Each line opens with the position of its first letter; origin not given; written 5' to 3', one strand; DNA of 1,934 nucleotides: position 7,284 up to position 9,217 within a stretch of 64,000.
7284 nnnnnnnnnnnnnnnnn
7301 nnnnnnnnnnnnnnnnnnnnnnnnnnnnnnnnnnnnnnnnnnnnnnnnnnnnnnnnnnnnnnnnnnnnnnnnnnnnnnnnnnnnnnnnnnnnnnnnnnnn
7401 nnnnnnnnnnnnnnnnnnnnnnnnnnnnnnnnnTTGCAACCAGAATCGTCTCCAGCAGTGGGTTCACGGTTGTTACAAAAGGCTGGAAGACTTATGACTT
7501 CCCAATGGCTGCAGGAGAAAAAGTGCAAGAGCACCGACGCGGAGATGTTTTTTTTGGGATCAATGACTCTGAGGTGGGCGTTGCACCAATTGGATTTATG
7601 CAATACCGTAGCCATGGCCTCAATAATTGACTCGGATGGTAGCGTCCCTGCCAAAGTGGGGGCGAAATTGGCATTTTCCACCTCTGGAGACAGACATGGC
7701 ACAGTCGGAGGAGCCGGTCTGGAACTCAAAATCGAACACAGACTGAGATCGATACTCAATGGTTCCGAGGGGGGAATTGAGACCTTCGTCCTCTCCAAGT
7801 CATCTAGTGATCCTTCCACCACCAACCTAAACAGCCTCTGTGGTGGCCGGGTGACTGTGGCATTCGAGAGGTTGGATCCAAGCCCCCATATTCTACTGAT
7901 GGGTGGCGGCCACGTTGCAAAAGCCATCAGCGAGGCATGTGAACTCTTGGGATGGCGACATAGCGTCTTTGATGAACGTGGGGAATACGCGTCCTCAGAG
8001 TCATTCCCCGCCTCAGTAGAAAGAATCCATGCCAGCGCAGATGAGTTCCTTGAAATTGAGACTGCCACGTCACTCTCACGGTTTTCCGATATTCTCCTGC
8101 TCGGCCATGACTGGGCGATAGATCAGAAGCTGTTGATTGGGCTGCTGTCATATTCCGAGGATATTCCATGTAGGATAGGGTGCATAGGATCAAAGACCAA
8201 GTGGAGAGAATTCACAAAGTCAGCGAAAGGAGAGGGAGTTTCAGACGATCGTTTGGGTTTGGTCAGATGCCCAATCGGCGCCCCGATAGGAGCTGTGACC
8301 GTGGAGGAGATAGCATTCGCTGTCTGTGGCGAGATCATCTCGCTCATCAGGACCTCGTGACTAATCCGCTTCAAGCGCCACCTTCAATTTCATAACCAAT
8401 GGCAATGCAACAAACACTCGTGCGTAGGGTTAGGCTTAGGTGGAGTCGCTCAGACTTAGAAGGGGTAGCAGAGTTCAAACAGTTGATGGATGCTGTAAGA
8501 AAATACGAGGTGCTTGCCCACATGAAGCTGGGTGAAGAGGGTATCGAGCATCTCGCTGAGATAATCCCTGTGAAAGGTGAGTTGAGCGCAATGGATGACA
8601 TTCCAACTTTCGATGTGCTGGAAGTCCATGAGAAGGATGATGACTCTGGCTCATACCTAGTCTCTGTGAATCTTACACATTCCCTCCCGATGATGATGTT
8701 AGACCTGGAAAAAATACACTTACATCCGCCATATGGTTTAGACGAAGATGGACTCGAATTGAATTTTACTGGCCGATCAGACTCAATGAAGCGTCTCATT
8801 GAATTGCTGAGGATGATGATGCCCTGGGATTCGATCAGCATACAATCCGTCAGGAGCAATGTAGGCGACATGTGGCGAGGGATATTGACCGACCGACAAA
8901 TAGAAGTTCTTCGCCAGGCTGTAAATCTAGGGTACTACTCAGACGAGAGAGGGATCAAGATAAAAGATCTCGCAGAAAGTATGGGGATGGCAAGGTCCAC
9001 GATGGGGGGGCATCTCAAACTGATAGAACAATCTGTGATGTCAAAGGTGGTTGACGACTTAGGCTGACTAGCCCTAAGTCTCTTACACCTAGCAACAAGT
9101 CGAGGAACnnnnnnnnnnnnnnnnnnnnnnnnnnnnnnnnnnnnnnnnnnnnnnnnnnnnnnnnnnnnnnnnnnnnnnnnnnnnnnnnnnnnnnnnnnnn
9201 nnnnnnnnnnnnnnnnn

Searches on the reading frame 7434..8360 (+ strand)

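Call 10: search_protein_families(library=pfam, proteins=[window:7434-8360:+], max_evalue=0.001)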
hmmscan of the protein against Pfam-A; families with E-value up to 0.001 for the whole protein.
window:7434-8360:+ (308 aa): 2 families
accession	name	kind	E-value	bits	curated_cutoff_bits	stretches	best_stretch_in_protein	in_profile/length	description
PF13478.12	XdhC_C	-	5e-26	92.1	29.7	1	154-301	2-125/125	XdhC Rossmann domain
PF02625.21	XdhC_CoxI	-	1.8e-10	41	24.3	1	58-117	7-66/68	XdhC and CoxI family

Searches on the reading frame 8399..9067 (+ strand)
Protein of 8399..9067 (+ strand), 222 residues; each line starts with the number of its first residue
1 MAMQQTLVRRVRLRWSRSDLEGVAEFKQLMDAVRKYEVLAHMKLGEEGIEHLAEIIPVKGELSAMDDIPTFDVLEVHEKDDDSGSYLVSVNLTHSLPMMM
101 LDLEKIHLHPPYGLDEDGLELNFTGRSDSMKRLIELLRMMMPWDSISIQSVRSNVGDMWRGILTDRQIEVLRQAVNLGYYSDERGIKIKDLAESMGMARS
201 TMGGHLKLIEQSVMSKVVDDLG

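Call 10: search_protein_families(library=pfam, proteins=[window:8399-9067:+], max_evalue=0.001)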
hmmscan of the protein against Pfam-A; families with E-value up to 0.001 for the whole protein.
window:8399-9067:+ (222 aa): 1 family
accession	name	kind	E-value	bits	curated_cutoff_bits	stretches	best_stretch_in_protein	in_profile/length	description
PF04967.18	HTH_10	-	2e-15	56.7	23.1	1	163-214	1-52/53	HTH DNA binding domain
